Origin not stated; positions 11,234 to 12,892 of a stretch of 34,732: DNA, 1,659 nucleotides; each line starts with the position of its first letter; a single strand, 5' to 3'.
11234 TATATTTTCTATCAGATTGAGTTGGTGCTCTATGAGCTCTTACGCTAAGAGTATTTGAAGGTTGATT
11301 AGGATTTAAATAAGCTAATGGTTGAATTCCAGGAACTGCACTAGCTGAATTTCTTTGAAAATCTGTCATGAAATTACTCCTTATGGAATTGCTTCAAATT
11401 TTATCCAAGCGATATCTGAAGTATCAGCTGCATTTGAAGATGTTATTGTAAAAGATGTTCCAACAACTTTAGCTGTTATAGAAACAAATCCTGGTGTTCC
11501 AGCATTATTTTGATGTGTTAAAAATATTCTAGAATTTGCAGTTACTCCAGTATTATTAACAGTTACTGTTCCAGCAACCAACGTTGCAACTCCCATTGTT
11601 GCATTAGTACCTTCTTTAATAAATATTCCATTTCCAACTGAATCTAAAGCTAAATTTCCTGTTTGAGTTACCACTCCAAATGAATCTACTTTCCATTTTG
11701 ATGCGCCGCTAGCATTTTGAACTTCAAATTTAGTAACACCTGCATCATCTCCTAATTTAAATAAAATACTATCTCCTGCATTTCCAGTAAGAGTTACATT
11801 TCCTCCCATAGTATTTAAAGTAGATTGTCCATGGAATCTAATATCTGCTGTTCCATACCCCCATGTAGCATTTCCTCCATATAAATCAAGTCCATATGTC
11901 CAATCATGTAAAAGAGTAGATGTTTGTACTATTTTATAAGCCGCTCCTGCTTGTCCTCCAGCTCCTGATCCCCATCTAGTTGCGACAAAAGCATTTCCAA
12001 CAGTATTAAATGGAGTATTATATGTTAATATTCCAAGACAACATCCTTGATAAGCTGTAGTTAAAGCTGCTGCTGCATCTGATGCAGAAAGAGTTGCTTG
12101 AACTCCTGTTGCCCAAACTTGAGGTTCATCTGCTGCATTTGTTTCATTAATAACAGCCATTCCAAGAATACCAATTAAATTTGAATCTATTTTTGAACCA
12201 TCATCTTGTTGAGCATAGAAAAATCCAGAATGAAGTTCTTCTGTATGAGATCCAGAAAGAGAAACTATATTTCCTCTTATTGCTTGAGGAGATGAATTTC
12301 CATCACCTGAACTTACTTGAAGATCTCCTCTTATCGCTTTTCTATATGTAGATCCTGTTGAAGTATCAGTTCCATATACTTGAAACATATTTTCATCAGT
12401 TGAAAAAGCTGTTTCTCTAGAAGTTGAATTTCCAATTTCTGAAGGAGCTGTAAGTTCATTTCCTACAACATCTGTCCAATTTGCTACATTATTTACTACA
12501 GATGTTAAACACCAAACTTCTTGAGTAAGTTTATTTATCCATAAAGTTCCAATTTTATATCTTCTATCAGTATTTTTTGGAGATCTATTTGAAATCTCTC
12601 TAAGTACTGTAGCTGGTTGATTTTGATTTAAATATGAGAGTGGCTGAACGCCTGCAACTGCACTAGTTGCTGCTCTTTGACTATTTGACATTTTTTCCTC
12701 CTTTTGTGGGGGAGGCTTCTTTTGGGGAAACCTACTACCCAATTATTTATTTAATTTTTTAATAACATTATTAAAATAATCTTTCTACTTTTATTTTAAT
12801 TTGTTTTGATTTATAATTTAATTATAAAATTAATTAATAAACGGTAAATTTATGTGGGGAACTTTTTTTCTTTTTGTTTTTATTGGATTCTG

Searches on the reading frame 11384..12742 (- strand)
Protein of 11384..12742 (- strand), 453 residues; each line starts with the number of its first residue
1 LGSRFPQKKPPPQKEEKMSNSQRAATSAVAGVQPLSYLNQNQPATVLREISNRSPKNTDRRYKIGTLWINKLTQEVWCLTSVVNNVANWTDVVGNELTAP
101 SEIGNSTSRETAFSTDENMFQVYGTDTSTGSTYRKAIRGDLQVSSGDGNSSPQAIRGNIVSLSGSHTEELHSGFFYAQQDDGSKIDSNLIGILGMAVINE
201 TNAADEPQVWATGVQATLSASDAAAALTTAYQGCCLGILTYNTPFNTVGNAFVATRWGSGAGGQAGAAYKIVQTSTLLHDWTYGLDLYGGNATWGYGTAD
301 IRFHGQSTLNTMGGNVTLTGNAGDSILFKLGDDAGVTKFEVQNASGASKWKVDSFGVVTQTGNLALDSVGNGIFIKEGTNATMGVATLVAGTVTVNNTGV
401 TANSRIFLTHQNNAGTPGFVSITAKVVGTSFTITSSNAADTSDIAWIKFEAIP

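Call 12: search_protein_families(library=pfam, max_evalue=0.001, proteins=[window:11384-12742:-])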
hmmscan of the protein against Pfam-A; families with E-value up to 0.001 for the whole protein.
window:11384-12742:- (453 aa): 1 family
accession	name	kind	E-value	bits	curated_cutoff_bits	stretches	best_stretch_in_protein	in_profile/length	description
PF24146.1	K1-lyase_C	-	1.8e-28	99.2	27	1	380-447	1-68/70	K1 capsule-specific polysaccharide lyase, C-terminal domain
